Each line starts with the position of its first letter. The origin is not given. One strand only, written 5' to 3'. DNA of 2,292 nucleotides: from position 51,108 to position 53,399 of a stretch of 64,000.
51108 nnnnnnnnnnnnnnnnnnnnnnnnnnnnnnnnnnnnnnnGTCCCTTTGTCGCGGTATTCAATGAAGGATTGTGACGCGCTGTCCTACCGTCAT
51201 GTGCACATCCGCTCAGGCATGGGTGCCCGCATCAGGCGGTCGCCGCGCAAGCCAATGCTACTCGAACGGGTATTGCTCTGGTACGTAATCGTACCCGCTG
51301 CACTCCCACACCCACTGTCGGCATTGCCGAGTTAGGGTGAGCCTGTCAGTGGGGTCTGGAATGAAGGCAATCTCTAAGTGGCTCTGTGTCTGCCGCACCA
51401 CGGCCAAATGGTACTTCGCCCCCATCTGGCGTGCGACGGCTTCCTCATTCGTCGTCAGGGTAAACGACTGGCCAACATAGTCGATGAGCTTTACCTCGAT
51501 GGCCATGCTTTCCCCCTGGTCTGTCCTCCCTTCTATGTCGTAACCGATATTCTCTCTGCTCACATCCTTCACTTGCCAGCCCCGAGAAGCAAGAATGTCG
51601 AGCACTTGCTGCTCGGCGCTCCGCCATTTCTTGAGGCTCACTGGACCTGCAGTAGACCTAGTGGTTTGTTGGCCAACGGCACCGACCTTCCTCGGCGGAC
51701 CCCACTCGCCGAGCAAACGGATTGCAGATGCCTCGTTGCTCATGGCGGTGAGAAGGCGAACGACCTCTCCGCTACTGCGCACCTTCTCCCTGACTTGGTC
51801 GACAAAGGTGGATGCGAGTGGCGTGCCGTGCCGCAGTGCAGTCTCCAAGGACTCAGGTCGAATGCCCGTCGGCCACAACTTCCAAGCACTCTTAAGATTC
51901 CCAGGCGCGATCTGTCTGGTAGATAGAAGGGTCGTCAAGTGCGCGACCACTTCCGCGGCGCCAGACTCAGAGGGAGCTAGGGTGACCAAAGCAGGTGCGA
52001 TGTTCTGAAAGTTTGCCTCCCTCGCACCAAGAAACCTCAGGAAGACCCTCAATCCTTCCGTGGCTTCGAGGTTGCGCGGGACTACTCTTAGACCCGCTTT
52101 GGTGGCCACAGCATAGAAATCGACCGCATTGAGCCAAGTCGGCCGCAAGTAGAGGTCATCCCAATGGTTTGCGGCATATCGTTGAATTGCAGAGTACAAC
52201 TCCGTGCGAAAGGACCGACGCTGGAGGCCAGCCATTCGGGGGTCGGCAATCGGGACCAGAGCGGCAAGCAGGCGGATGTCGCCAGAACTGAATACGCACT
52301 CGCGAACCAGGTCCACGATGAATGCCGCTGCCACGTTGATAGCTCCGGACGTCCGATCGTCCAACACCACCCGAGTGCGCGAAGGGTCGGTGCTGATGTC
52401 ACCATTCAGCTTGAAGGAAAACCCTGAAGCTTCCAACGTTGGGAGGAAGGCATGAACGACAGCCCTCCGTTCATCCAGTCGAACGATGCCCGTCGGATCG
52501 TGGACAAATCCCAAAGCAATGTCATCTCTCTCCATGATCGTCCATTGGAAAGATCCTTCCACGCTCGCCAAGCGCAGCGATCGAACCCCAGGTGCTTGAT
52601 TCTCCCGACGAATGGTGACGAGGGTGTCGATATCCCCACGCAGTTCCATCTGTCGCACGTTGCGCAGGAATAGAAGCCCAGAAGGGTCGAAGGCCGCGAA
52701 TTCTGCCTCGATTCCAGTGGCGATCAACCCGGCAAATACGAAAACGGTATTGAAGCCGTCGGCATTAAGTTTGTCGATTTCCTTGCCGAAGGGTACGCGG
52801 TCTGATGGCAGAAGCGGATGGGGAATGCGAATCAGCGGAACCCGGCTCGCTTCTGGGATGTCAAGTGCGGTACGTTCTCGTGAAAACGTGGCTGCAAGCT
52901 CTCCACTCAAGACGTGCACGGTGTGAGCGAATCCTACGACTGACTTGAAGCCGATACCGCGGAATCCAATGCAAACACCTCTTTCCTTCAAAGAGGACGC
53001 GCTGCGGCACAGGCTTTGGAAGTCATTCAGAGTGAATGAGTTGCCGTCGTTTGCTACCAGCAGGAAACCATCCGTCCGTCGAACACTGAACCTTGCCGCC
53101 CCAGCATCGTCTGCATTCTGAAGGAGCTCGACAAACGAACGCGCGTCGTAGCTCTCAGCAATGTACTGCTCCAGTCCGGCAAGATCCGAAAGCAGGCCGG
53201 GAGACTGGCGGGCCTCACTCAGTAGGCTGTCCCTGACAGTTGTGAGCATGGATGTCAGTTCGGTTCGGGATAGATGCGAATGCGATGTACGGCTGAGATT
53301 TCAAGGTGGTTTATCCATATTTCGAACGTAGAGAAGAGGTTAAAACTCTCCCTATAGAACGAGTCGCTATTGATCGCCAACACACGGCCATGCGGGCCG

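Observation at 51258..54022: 255-aa orphan protein translationally coupled to a GHKL-ATPase/DUF3883-nuclease: candidate two-gene defence module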

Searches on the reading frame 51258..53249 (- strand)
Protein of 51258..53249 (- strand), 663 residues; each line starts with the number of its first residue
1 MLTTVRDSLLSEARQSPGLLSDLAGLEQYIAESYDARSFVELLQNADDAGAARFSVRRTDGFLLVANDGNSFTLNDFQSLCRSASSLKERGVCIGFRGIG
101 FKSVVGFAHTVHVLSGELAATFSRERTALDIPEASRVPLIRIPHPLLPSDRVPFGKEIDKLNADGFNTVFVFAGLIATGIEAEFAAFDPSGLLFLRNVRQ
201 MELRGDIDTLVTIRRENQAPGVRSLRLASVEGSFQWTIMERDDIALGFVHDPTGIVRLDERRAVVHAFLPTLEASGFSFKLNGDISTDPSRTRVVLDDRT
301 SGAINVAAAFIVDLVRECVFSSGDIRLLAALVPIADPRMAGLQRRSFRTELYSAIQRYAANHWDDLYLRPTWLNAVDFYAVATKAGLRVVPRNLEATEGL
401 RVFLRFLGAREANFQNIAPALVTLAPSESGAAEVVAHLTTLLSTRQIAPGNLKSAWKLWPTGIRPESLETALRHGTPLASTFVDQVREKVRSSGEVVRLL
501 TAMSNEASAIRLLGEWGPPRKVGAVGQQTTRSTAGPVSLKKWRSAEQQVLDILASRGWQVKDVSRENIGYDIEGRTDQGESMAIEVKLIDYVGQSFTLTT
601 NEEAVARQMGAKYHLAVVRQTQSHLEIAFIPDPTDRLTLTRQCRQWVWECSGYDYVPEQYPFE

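Call 5: search_protein_families(library=pfam, proteins=[window:51258-53249:-], max_evalue=0.01)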
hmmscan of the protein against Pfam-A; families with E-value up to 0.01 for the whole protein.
window:51258-53249:- (663 aa): 2 families
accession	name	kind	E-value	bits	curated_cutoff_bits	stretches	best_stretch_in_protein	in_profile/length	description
PF13020.12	NOV_C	-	1.2e-12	48.1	22.1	1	549-624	9-85/91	Protein NO VEIN, C-terminal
PF25794.1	SACS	-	1.7e-07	31.7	32.8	0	30-54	11-36/247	Sacsin domain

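Call 6: search_protein_families(library=padloc, proteins=[window:51258-53249:-], max_evalue=0.01)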
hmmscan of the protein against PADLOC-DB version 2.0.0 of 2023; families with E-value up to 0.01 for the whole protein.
window:51258-53249:- (663 aa): 11 families
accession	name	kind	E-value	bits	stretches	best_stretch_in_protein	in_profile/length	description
PDLC03964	TmtA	-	4e-41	139.1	2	6-297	17-333/1538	-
PDLC03972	TmtA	-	3.9e-28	96.1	3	41-220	47-222/1302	-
PDLC03971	TmtA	-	6.7e-28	94.8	2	21-124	40-164/1782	-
PDLC03968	TmtA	-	8.8e-26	87.9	2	37-291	77-339/1486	-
PDLC03966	TmtA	-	7.4e-25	85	2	28-217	36-240/1655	-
PDLC03965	TmtA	-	6.5e-24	82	2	30-228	25-229/1370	-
PDLC03970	TmtA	-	1.3e-19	67.7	1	34-104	61-131/1552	-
PDLC03969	TmtA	-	4.6e-12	42.3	2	41-70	35-64/1563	-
PDLC03967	TmtA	-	7.2e-08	29.3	1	26-89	31-96/1063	-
PDLC00659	HmaA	-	8.4e-06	21.9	1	543-626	1049-1138/1176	SNF2 helicase / DEAD-box helicase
PDLC05008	PDC-S36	-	4e-05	21.5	1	562-616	191-246/280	-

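Call 7: search_protein_families(library=ncbifam, proteins=[window:51258-53249:-], max_evalue=0.1)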
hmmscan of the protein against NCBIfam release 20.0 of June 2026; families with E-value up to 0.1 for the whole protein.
window:51258-53249:- (663 aa): 1 family
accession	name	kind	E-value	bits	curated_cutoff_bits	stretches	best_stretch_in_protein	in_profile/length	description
NF047352.1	P_loop_sacsin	domain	9.1e-19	67.7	50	1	37-113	2-79/80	sacsin N-terminal ATP-binding-like domain-containing protein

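Call 12: find_homologous_proteins(query=window:51258-53249:-, max_evalue=0.001)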
Query window:51258-53249:- (663 aa): 1196 proteins with E <= 0.001 among 8000 candidates; the best 120 are listed.
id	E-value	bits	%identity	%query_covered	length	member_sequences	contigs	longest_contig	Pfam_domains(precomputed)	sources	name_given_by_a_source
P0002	0.0e+0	1235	100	83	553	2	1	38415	PF13020.13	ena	-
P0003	3.8e-269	913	62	100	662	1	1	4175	PF13020.13,PF25794.2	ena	-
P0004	1.3e-266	904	63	100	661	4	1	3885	PF13020.13,PF25794.2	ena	-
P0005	5.3e-264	896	61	100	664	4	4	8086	PF13020.13,PF25794.2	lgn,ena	-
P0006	4.4e-260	883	62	100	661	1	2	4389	PF13020.13,PF25794.2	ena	-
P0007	2.2e-259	880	61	100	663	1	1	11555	PF13020.13,PF25794.2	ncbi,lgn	-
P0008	5.1e-259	879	60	100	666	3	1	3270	PF13020.13,PF25794.2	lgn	-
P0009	2.8e-256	870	60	100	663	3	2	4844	PF13020.13,PF25794.2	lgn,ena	-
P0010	1.0e-253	862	59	100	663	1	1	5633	PF13020.13,PF25794.2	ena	-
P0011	1.5e-248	845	58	100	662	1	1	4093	PF13020.13,PF25794.2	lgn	-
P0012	2.3e-248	844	58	100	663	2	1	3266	PF13020.13,PF25794.2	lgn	-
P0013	8.3e-248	842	59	100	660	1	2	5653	PF13020.13,PF25794.2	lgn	-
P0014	2.8e-247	840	58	100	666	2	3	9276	PF13020.13,PF25794.2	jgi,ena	jgi:hypothetical protein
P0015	1.8e-246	838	58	100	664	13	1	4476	PF13020.13,PF25794.2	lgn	-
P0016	5.6e-246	836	58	100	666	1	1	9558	PF13020.13,PF25794.2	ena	-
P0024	4.1e-243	827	57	100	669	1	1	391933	PF13020.13,PF25794.2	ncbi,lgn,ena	-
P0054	2.6e-230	784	56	100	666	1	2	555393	PF13020.13,PF25794.2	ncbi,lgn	-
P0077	2.7e-224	765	55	100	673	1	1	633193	PF13020.13,PF25794.2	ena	-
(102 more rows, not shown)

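Call 14: find_related_loci(query=A2, collection=genome_contigs, flank=8000)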
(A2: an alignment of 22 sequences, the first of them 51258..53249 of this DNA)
Query A2 (663 aa) in genome_contigs; peptide patterns used: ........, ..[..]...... (x = any residue, [..] = any of these).
600 stretches matched a pattern (row limit reached: there are more); 420 encode a relative of the query (tblastn E <= 1e-3); the best 80 are kept; 80 distinct loci.
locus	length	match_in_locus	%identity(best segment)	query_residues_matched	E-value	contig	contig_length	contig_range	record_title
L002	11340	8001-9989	61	1-663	0e+0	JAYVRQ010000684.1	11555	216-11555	MAG: Chthoniobacteraceae bacterium isolate GL73_DN_concoct_239_sub GL73_DN_concoct_239_sub_683, whole genome shotgun seq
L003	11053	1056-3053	59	1-663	0e+0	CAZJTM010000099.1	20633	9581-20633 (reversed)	MAG TPA_asm: uncultured Verrucomicrobiota bacterium isolate binchicken_co190_420 genome assembly, contig: NODE_4645_leng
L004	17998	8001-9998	57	1-663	0e+0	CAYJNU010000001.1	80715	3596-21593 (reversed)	MAG TPA_asm: uncultured Verrucomicrobiota bacterium isolate ERP124720_co1_187 genome assembly, contig: NODE_435_length_8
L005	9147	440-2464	53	1-663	0e+0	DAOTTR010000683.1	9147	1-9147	MAG TPA_asm: Caldilineaceae bacterium isolate F11_8 k119_2034043, whole genome shotgun sequence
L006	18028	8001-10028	49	1-663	0e+0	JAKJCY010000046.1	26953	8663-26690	MAG: Candidatus Hydrogenedentota bacterium isolate UR.bin34 NODE_46_length_26953_cov_15.284901, whole genome shotgun seq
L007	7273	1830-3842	40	1-660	5e-166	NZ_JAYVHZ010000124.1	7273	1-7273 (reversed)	MAG: Undibacterium sp. isolate GL50_Down_concoct_149 GL50_Down_concoct_149_123, whole genome shotgun sequence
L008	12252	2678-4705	37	1-660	6e-152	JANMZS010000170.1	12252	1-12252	MAG: Flavobacterium sp. isolate OTE_78_metabat_77_sub OTE_78_k141_1070671, whole genome shotgun sequence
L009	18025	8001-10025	37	2-660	5e-149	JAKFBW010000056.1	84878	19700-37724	MAG: Flavobacterium sp. isolate LC005 contig-124_127, whole genome shotgun sequence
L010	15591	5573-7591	37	5-663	2e-144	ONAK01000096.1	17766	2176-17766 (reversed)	uncultured Prevotella sp. isolate RUG126 genome assembly, contig: scaffold_4893, whole genome shotgun sequence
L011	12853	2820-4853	36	2-662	9e-140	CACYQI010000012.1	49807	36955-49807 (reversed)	MAG: uncultured Bacteroidales bacterium isolate RUG12173 genome assembly, contig: RUG12173_asm_12, whole genome shotgun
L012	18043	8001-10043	36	2-662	1e-139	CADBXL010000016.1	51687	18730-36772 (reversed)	MAG: uncultured Bacteroidales bacterium isolate RUG14400 genome assembly, contig: RUG14400_asm_16, whole genome shotgun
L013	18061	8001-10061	41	1-660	5e-139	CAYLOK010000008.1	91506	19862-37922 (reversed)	MAG TPA_asm: uncultured Gallionella sp. isolate SRP062349_co1_24 genome assembly, contig: NODE_21_length_91506_cov_82.10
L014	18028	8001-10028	35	1-660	6e-139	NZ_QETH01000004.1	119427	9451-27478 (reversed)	Flavobacterium sp. HTF CONTIG_4_length_119427_cov_26.5438, whole genome shotgun sequence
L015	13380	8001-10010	36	2-660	1e-135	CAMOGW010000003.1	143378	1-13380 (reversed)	MAG: uncultured Prevotella sp. isolate SRR873601_bin.143_metaWRAP_v1.3_MAG genome assembly, contig: NODE_137_length_1433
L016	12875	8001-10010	35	5-662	6e-132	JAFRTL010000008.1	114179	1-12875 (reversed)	MAG: Bacteroidaceae bacterium isolate RGIG2785 Goat_Omasum-6__c204033, whole genome shotgun sequence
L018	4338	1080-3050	37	1-657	1e-131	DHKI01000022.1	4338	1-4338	MAG TPA_asm: Clostridiales bacterium UBA4698 UBA4698_contig_29582, whole genome shotgun sequence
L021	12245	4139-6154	35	1-657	3e-115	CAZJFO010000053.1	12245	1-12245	MAG TPA_asm: uncultured Neisseria sp. isolate binchicken_co175_130 genome assembly, contig: NODE_7309_length_12245_cov_1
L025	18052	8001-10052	35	2-662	2e-135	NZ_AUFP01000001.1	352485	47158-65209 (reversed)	Segatella albensis DSM 11370 = JCM 12258 strain DSM 11370 K333DRAFT_scaffold00001.1_C, whole genome shotgun sequence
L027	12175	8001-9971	31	1-653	2e-93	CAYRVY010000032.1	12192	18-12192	MAG TPA_asm: uncultured Flavobacteriaceae bacterium isolate SRP215229_co1_17 genome assembly, contig: NODE_3403_length_1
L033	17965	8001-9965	27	2-653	3e-75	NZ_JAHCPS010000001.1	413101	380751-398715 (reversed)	Macrococcoides caseolyticum strain Ani-LG-066 Ani-LG-066_00001, whole genome shotgun sequence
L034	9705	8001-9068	38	8-363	1e-62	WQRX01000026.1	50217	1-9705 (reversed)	MAG: Defluviitaleaceae bacterium isolate Co191P1bin64 JGI24694J35173_10000265, whole genome shotgun sequence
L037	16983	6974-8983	28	1-663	8e-79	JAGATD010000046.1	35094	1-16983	MAG: Clostridia bacterium isolate RGIG8750 Water_deer_Colon-4__c278785, whole genome shotgun sequence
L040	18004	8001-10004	32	1-653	8e-50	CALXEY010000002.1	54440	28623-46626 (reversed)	MAG: uncultured Clostridia bacterium isolate BRZ_ER__bin78 genome assembly, contig: BRZ_ER__NODE_876_length_54440_cov_8.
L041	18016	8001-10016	33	1-653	6e-50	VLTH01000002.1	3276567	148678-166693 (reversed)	UNVERIFIED_CONTAM: Acetivibrio alkalicellulosi strain DSM 17461 CloalDRAFT_CAG.2, whole genome shotgun sequence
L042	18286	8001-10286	34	1-663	1e-71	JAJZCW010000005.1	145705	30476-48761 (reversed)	MAG: Bacillota bacterium isolate JA4.bin15 NODE_97_length_145705_cov_2.395829, whole genome shotgun sequence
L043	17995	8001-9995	35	1-650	5e-49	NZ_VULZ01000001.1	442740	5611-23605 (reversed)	Porcincola intestinalis strain Oil+RF-744-WCA-WT-11 seq1, whole genome shotgun sequence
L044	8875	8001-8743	60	1-248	2e-55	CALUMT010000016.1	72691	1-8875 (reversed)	MAG: uncultured Butyricimonas sp. isolate E02__bin299 genome assembly, contig: E02__k127_1086186, whole genome shotgun s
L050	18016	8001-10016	26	5-654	1e-64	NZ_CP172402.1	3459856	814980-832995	Haloimpatiens lingqiaonensis strain KCTC 15321 chromosome, complete genome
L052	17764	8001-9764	34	2-649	2e-36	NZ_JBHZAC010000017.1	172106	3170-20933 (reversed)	Nocardia sp. NPDC059240 NPDC059240_T44_E8.ctg-0017, whole genome shotgun sequence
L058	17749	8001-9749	34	5-653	9e-31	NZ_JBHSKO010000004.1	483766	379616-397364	Pseudonocardia zijingensis strain CGMCC 4.1545 spades_K_17_127_4, whole genome shotgun sequence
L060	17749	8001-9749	33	5-653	2e-28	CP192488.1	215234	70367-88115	Arthrobacter sp. 21a14 plasmid unnamed, complete sequence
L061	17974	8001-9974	35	2-656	6e-56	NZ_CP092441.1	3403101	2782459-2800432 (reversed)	Chakrabartyella piscis strain BP5G chromosome, complete genome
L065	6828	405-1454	26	1-294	1e-20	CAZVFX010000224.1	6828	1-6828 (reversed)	MAG TPA_asm: uncultured Myxococcales bacterium isolate binchicken_co141_516 genome assembly, contig: NODE_39366_length_6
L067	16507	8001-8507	35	41-231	2e-19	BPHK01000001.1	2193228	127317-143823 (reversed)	MAG: Candidatus Kapabacteria bacterium KatS3mg040 DNA, contig_882, whole genome shotgun sequence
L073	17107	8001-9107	28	5-328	3e-17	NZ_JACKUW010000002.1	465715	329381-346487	Mycolicibacterium sediminis strain DSM 45643 MSED-DSM45643DSM45643_contig000008, whole genome shotgun sequence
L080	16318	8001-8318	45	23-126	2e-16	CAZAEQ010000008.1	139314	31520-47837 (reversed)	MAG TPA_asm: uncultured Phycisphaeraceae bacterium isolate SRP302447_co4_775 genome assembly, contig: NODE_415_length_13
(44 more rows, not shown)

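Call 28: search_protein_families(library=pfam, proteins=[L052:7075-7983:+, L058:7099-7977:+, L060:7081-7974:+, L043:7354-7983:+, L041:7377-7967:+, L037:5920-6945:+, L061:5597-7984:+, L050:6140-7963:+, L040:5684-7738:+, L004:6695-7960:+], max_evalue=0.001)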
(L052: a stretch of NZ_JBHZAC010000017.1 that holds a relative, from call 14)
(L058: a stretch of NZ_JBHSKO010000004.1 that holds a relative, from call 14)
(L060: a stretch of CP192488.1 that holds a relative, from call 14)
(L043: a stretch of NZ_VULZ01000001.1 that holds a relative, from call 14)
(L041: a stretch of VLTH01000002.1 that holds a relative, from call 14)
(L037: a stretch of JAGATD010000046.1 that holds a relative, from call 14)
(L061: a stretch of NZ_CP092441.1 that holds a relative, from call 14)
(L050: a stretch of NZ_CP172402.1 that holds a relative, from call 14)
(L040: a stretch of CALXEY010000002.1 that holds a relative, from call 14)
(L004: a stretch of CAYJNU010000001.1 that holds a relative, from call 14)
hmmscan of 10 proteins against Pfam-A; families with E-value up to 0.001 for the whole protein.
L052:7075-7983:+ (302 aa): 0 families

L058:7099-7977:+ (292 aa): 0 families

L060:7081-7974:+ (297 aa): 0 families

L043:7354-7983:+ (209 aa): 0 families

L041:7377-7967:+ (196 aa): 0 families

L037:5920-6945:+ (341 aa): 0 families

L061:5597-7984:+ (795 aa): 0 families

L050:6140-7963:+ (607 aa): 0 families

L040:5684-7738:+ (684 aa): 0 families

L004:6695-7960:+ (421 aa): 2 families
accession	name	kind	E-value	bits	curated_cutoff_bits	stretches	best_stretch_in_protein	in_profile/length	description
PF08238.18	Sel1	-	2.6e-44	148.5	30.7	5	176-210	2-36/36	Sel1 repeat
PF23310.1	TPR_27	-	1.4e-08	34.8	27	0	44-73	45-74/110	Plant tetratrico peptide repeats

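Call 29: search_protein_families(library=pfam, proteins=[L003:367-1026:+, L025:7279-7992:+, L012:7180-7992:+, L011:2119-2811:+, L018:333-1076:+, L010:4649-5551:+, L044:7293-7994:+, L021:6249-7223:+, L034:6228-7559:+, L042:7276-7983:+], max_evalue=0.01)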
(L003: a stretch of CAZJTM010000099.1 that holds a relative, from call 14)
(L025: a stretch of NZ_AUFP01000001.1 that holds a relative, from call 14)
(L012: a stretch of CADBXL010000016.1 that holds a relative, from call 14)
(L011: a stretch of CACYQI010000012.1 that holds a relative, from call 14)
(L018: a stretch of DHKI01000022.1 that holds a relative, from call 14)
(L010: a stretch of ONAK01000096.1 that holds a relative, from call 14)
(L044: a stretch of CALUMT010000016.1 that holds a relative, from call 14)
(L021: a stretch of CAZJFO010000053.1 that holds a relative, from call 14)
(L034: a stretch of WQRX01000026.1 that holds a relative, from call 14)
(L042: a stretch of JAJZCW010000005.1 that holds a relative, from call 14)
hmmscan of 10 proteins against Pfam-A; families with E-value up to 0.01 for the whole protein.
L003:367-1026:+ (219 aa): 0 families

L025:7279-7992:+ (237 aa): 0 families

L012:7180-7992:+ (270 aa): 0 families

L011:2119-2811:+ (230 aa): 0 families

L018:333-1076:+ (247 aa): 0 families

L010:4649-5551:+ (300 aa): 0 families

L044:7293-7994:+ (233 aa): 0 families

L021:6249-7223:+ (324 aa): 0 families

L034:6228-7559:+ (443 aa): 0 families

L042:7276-7983:+ (235 aa): 0 families

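Call 55: search_protein_families(library=pfam, alignment_id=A4, max_evalue=0.00001)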
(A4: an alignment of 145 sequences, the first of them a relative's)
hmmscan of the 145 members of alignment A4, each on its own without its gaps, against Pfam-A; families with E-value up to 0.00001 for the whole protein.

A. member 1, L002:2871-5108:- (745 aa): 24 families
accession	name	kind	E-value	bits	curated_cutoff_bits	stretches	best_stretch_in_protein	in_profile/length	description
PF00515.34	TPR_1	-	2.3e-61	201.7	27.8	3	166-196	2-32/34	Tetratricopeptide repeat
PF07719.23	TPR_2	-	4.4e-52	170.4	27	1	166-197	2-33/34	Tetratricopeptide repeat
PF13414.12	TPR_11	-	1e-50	169.6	26.8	3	175-212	4-41/42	TPR repeat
PF13844.12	Glyco_transf_41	-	8.3e-50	170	25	2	332-527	28-221/543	Glycosyl transferase family 41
PF13181.12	TPR_8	-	2.8e-43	142.8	25.7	0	304-334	4-34/34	Tetratricopeptide repeat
PF13431.12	TPR_17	-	1e-42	141.3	24.4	0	119-150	1-32/34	Tetratricopeptide repeat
PF13424.12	TPR_12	-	5.3e-30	103.9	30.1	3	131-194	3-74/77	Tetratricopeptide repeat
PF13176.12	TPR_7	-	1.1e-29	100.4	27.9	0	134-162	2-32/36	Tetratricopeptide repeat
PF13432.12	TPR_16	-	8.8e-29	100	32.7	2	137-197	3-63/65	Tetratricopeptide repeat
PF13428.12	TPR_14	-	2.5e-28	96.1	23.5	0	171-206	7-42/44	Tetratricopeptide repeat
PF13374.12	TPR_10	-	8.9e-28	95.9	27.5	0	135-159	6-30/42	Tetratricopeptide repeat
PF14559.12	TPR_19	-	1.8e-27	95.9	25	2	41-103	3-64/68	Tetratricopeptide repeat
PF23914.1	TPR_CcmH_CycH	-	3.9e-16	59.7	42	0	158-264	43-152/158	Cytochrome c-type biogenesis protein H TPR domain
PF13371.12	TPR_9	-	5.1e-16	58.9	35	0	139-202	3-66/73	Tetratricopeptide repeat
PF24575.1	TPR_Slam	-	4e-15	56.6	35.2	0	171-222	53-104/104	Surface lipoprotein assembly modifier, N-terminal TPR repeats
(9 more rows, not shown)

B. families by the number of members that match (of 145 scanned): 191 families (the first 25 are shown)
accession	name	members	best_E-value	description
PF01717.24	Meth_synt_2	2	5.2e-165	Cobalamin-independent synthase, Catalytic domain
PF08267.18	Meth_synt_1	2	3e-129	Cobalamin-independent synthase, N-terminal domain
PF13292.11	DXP_synthase_N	2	2.1e-99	1-deoxy-D-xylulose-5-phosphate synthase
PF08843.17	AbiEii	2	5.3e-49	Nucleotidyl transferase AbiEii toxin, Type IV TA system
PF02779.29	Transket_pyr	2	1.2e-42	Transketolase, pyrimidine binding domain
PF13304.12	AAA_21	2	7e-26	AAA domain, putative AbiEii toxin, Type IV TA system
PF02780.25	Transketolase_C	2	8.7e-19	Transketolase, C-terminal domain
PF08867.16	FRG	2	1.9e-15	FRG domain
PF04545.22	Sigma70_r4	2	1.9e-14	Sigma-70, region 4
PF00583.31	Acetyltransf_1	2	2.3e-14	Acetyltransferase (GNAT) family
PF04542.20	Sigma70_r2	2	1.3e-13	Sigma-70 region 2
PF13508.13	Acetyltransf_7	2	4.9e-13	Acetyltransferase (GNAT) domain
PF08281.18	Sigma70_r4_2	2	8.9e-13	Sigma-70, region 4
PF11185.13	DUF2971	2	3.2e-09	Protein of unknown function (DUF2971)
PF13673.13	Acetyltransf_10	2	1.9e-07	Acetyltransferase (GNAT) domain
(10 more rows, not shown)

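Call 56: search_protein_families(library=padloc, alignment_id=A4, max_evalue=1e-10)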
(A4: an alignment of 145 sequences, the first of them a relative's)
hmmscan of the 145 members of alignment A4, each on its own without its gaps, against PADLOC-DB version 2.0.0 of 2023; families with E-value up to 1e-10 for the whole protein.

A. member 1, L002:2871-5108:- (745 aa): 0 families

B. families by the number of members that match (of 145 scanned): 164 families (the first 25 are shown)
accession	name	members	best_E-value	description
PDLC02335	AbiLi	2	2.2e-79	AbiLi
PDLC02374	dGTPase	2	6e-65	-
PDLC04938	PDC-S15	2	1e-40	-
PDLC04990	PDC-S31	2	1e-34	-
PDLC04936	PDC-S15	2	2.3e-26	-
PDLC04933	PDC-S15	2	2.8e-26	-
PDLC04140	mad8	2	3.9e-25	mads_8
PDLC04994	PDC-S31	2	5.1e-25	-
PDLC02980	AriA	2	1.6e-24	-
PDLC04937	PDC-S15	2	4.2e-19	-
PDLC04991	PDC-S31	2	2.1e-18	-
PDLC04927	PDC-S15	2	2.9e-18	-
PDLC04926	PDC-S15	2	2.8e-17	-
PDLC04931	PDC-S15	2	4e-16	-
PDLC05009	PDC-S37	1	7.7e-214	-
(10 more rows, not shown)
